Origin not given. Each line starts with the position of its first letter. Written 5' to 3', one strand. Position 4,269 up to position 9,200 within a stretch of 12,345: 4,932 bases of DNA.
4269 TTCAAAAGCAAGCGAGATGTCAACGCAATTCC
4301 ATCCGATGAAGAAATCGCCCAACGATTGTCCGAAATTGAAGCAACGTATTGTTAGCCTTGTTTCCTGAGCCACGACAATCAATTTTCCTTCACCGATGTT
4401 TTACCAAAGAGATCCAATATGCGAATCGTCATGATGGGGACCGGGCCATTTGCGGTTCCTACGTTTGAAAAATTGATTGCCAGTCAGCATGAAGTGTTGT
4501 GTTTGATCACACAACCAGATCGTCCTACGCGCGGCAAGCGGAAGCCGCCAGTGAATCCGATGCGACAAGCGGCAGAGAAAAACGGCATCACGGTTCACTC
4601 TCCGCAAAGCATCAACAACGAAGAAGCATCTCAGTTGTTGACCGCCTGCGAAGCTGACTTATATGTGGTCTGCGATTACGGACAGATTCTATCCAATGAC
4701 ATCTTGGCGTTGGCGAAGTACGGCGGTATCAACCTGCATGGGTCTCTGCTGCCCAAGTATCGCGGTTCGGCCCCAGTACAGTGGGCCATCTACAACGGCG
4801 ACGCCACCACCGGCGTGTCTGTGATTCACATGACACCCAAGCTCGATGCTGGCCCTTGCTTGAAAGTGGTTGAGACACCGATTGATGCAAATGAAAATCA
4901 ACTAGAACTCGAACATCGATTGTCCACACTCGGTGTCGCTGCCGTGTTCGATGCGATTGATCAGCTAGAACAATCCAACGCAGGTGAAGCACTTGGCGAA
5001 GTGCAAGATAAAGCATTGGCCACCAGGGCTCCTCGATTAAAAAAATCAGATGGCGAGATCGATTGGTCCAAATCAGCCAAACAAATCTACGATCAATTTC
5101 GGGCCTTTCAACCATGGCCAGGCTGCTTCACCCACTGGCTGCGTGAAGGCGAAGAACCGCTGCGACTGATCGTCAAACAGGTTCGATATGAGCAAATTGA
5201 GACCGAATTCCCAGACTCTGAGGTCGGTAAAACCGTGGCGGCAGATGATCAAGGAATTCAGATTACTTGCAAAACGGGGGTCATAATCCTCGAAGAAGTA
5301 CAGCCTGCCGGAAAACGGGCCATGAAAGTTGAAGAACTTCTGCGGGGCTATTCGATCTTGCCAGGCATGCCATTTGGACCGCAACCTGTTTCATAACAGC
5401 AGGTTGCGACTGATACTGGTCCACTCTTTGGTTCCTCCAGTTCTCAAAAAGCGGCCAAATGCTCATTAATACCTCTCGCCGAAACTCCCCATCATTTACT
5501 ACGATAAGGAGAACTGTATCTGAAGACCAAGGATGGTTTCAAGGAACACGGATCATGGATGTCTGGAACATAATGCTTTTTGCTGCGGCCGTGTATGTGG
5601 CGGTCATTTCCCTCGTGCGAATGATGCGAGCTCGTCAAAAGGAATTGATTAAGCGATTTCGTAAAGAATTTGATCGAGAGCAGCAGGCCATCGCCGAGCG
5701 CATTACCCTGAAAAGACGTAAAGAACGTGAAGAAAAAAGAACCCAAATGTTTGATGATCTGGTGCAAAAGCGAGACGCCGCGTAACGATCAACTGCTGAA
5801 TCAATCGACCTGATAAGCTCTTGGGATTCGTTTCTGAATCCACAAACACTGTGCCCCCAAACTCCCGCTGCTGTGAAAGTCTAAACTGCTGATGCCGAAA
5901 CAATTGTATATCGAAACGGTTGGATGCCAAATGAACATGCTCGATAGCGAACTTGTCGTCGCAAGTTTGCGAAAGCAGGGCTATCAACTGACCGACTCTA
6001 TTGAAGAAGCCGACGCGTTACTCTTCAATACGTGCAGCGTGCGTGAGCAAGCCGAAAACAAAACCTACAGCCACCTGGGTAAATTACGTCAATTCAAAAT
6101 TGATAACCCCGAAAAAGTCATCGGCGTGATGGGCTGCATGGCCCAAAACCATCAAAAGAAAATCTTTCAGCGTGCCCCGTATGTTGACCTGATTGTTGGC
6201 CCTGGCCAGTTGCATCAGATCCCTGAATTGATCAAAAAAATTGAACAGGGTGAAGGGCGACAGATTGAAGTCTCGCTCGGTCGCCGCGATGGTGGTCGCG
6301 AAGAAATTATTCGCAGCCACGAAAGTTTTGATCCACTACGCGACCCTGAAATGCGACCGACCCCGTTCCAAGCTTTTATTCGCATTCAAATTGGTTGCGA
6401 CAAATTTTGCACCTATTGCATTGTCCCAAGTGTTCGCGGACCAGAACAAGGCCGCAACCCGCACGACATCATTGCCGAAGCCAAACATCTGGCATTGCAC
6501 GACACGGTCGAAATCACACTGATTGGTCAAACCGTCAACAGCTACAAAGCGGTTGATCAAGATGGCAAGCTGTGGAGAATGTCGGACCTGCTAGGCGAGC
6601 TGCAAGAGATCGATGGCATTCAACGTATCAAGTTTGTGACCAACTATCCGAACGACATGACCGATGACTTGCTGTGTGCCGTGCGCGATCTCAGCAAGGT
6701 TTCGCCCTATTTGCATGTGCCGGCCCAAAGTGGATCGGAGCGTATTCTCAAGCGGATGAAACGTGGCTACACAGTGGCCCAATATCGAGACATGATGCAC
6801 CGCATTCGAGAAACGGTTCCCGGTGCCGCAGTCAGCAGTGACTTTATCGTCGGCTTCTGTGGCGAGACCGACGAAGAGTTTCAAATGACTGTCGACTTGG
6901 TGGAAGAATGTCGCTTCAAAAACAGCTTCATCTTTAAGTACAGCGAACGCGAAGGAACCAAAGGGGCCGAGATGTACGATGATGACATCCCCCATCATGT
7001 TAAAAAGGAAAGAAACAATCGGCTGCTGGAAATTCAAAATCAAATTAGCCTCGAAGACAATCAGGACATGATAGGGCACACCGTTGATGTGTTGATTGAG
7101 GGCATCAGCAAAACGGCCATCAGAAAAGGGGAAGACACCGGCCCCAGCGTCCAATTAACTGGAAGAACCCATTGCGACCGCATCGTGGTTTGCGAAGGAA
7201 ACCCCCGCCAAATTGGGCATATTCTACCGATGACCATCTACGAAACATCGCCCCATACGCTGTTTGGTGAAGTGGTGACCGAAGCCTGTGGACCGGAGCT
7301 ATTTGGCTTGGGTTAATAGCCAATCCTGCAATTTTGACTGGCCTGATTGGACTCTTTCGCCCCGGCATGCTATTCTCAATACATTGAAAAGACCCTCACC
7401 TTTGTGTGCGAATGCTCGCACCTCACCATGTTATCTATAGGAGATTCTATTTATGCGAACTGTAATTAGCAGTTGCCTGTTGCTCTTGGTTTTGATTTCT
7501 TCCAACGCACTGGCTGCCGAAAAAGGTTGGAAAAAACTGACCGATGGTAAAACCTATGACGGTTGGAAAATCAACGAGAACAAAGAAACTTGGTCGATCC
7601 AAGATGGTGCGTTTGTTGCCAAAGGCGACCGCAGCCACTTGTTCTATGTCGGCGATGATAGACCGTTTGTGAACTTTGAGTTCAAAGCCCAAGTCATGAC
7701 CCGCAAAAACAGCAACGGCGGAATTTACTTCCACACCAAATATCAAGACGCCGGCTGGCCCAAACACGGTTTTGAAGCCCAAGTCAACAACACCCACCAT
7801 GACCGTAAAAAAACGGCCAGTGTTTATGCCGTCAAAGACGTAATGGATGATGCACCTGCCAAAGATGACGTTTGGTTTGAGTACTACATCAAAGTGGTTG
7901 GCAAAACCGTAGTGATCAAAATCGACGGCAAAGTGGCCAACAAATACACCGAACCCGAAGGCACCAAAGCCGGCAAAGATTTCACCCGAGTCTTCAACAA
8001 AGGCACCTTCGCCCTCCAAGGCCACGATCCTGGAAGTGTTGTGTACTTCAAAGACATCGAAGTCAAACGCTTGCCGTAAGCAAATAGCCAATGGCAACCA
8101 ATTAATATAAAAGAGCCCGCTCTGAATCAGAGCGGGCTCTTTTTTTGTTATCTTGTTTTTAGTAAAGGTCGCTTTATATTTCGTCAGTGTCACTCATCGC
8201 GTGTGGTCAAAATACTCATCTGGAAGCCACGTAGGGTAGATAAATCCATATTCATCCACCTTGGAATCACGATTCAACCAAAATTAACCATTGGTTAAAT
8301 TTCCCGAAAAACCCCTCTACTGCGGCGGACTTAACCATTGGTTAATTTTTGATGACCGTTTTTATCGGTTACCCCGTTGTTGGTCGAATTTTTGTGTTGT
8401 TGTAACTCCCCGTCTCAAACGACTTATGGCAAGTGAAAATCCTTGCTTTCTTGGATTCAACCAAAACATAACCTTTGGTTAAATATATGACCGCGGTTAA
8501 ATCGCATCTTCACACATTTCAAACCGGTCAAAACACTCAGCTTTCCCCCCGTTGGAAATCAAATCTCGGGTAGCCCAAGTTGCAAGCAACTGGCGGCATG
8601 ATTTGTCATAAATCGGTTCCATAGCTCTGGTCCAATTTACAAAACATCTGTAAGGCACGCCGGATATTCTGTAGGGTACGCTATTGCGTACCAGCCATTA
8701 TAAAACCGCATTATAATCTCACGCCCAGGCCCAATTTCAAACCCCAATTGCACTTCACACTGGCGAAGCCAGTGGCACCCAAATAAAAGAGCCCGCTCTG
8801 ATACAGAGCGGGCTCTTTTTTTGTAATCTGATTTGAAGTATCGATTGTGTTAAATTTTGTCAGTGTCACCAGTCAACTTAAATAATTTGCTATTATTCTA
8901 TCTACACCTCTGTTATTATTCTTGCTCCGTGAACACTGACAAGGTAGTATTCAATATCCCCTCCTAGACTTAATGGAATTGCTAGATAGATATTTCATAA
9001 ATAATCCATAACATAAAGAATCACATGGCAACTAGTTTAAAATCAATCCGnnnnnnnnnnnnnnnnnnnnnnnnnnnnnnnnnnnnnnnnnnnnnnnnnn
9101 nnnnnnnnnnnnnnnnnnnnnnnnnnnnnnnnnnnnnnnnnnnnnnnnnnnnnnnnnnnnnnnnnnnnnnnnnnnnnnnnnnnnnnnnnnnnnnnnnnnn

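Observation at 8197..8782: Gene-free 585-bp module carrying three copies of the perfect palindrome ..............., located between duplicated terminators upstream of a ParB-fold gene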

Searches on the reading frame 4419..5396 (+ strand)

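Call 7: search_protein_families(library=pfam, proteins=[window:4419-5396:+], max_evalue=0.01)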
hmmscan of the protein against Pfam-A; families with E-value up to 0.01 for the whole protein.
window:4419-5396:+ (325 aa): 2 families
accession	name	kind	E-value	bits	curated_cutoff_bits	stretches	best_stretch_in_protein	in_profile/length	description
PF00551.24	Formyl_trans_N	-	7.9e-34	117.4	26.1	1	1-179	1-180/181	Formyl transferase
PF02911.23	Formyl_trans_C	-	1.2e-25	90.1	21.1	1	206-311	1-99/100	Formyl transferase, C-terminal domain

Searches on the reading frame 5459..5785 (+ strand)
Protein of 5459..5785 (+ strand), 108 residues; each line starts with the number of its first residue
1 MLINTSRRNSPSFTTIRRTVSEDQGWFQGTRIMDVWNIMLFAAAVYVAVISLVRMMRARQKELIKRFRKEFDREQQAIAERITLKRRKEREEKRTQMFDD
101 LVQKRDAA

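Call 7: search_protein_families(library=pfam, proteins=[window:5459-5785:+], max_evalue=0.01)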
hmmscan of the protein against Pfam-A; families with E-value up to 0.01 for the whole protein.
window:5459-5785:+ (108 aa): 1 family
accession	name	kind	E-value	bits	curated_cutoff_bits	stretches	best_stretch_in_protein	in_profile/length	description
PF15048.11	OSTbeta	-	0.0011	19.5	27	1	9-100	7-94/122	Organic solute transporter subunit beta protein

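Call 60: search_protein_families(library=ncbifam, proteins=[window:5459-5785:+], max_evalue=0.001)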
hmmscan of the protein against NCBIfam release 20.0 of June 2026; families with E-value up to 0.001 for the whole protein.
window:5459-5785:+ (108 aa): 0 families

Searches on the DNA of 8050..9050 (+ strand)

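Call 39: search_dna_similar(query=window:8194-8782:+, collection=plasmids, mode=distant, max_evalue=0.01)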
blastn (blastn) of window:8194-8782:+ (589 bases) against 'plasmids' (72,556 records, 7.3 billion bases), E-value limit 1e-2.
No match.

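Call 40: search_dna_similar(query=window:8194-8782:+, collection=phages, mode=distant, max_evalue=0.01)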
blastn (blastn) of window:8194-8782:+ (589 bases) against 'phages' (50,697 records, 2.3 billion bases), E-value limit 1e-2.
No match.

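Call 76: search_rna_families(source=window, start=8050, end=9050, threshold=evalue, max_evalue=5)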
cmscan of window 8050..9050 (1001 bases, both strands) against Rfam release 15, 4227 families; matches with E-value up to 5: 51.
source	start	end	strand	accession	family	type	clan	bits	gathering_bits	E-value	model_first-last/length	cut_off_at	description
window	8063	8146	+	RF00506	Thr_leader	Cis-reg; leader;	-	38.7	55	1.9e-05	1-118/118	no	Threonine operon leader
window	8106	8169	-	RF00506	Thr_leader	Cis-reg; leader;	-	38.2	55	2.4e-05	1-118/118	no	Threonine operon leader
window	8782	8848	-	RF00506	Thr_leader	Cis-reg; leader;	-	37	55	4.8e-05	1-118/118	no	Threonine operon leader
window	8757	8822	+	RF00506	Thr_leader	Cis-reg; leader;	-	36.6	55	5.7e-05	1-118/118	no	Threonine operon leader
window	8781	8864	-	RF02495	ohsC_RNA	Gene; antitoxin;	-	30.4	50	0.021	1-77/77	no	Oppression of Hydrophobic ORF by sRNA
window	8104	8172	-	RF02371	PyrG_leader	Cis-reg; leader;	-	29.4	65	0.12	1-78/78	no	PyrG leader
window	8785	8885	-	RF02607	AbsR25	Gene; sRNA;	-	26.6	47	0.032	1-164/164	no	Acinetobacter sRNA 25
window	8781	8907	-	RF02449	ncr1015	Gene; sRNA;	-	24.9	60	0.53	1-121/121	no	Bacillus sRNA ncr1015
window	8787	8859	-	RF02083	OrzO-P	Gene; antitoxin;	-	24.7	60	0.19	1-76/76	no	OrzO-P RNA antitoxin family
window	8079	8148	+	RF02074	STnc240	Gene; sRNA;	-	24.7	55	0.43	1-77/77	no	Enterobacterial sRNA STnc240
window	8755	8824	+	RF02074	STnc240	Gene; sRNA;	-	24.6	55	0.45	1-77/77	no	Enterobacterial sRNA STnc240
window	8109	8167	-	RF00512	Leu_leader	Cis-reg; leader;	-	24.5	50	0.015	1-148/148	no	Leucine operon leader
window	8783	8877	-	RF00513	Trp_leader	Cis-reg; leader;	-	24.4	41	0.021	1-100/100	no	Tryptophan operon leader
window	8755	8824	+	RF02064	STnc370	Gene; sRNA;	-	24.3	54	1.4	1-71/71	no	Enterobacterial sRNA STnc370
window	8090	8148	+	RF02064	STnc370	Gene; sRNA;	-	24.2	54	1.4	1-71/71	no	Enterobacterial sRNA STnc370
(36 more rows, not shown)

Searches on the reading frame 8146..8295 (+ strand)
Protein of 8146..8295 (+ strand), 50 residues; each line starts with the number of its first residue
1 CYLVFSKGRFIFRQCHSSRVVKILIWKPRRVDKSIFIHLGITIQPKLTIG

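Call 53: search_protein_families(library=pfam, proteins=[window:8146-8295:+], max_evalue=1)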
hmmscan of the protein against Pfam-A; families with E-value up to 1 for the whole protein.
seq(50 aa): 0 families

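Call 54: search_protein_families(library=phrogs, proteins=[window:8146-8295:+], max_evalue=1)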
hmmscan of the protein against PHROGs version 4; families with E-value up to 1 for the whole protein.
seq(50 aa): 0 families

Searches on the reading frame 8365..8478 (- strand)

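Call 53: search_protein_families(library=pfam, proteins=[window:8365-8478:-], max_evalue=1)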
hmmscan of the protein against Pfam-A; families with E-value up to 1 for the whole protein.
seq(38 aa): 1 family
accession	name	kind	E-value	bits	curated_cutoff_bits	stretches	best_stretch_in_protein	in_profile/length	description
PF11534.13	HTHP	-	0.052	14.3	25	1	11-31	12-32/72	Hexameric tyrosine-coordinated heme protein (HTHP)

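Call 54: search_protein_families(library=phrogs, proteins=[window:8365-8478:-], max_evalue=1)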
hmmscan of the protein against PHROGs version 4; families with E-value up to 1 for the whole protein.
seq(38 aa): 0 families

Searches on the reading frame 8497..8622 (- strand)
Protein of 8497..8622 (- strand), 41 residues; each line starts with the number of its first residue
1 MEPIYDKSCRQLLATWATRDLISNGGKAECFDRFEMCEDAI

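Call 78: find_encoding_contigs(protein=window:8497-8622:-, flank=6000, max_places=10)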
Protein window:8497-8622:- (41 aa): 1 contig read that carries it; 1 place shown.
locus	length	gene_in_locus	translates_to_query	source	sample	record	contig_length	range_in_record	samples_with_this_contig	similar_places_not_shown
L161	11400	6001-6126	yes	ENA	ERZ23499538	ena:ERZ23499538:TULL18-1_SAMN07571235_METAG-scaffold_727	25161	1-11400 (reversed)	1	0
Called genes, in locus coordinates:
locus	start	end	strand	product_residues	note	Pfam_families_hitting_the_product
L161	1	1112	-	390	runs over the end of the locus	PF14486:DUF4432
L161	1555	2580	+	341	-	PF01261:AP_endonuc_2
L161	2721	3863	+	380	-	PF01408:GFO_IDH_MocA, PF22685:Gal80p_C-like (faint), PF22725:GFO_IDH_MocA_C3, PF02894:GFO_IDH_MocA_C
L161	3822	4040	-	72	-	-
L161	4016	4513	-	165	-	PF18735:HEPN_RiboL-PSP (weak)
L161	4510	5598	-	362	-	PF03235:GmrSD_N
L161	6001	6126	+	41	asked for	-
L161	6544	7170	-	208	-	PF06439:3keto-disac_hyd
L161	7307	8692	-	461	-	PF00919:UPF0004, PF04055:Radical_SAM, PF01938:TRAM (faint)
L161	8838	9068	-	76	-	-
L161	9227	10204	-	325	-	PF00551:Formyl_trans_N, PF02911:Formyl_trans_C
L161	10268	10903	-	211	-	PF01327:Pep_deformylase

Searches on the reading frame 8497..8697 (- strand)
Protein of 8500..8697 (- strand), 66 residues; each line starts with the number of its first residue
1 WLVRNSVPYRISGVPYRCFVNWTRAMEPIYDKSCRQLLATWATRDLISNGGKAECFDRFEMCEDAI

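Call 46: search_protein_representatives(protein=window:8497-8658:-)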
Query: 53 residues. Proteins with E-value up to 0.001 (for the whole library): 5; up to 1e-10: 1; up to 1e-30: 0. The best 5 are listed.
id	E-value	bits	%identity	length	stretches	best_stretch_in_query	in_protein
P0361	4.8e-21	89.4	100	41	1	13-53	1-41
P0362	6.8e-06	42.0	45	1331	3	7-27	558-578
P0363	3.1e-05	40.0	36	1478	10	6-39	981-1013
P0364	3.3e-04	36.7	46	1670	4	7-28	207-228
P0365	3.7e-04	36.6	39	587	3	6-26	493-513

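Call 53: search_protein_families(library=pfam, proteins=[window:8500-8697:-], max_evalue=1)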
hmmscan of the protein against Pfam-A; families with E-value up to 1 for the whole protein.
seq(66 aa): 0 families

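Call 54: search_protein_families(library=phrogs, proteins=[window:8500-8697:-], max_evalue=1)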
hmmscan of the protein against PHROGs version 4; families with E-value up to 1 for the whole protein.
seq(66 aa): 0 families
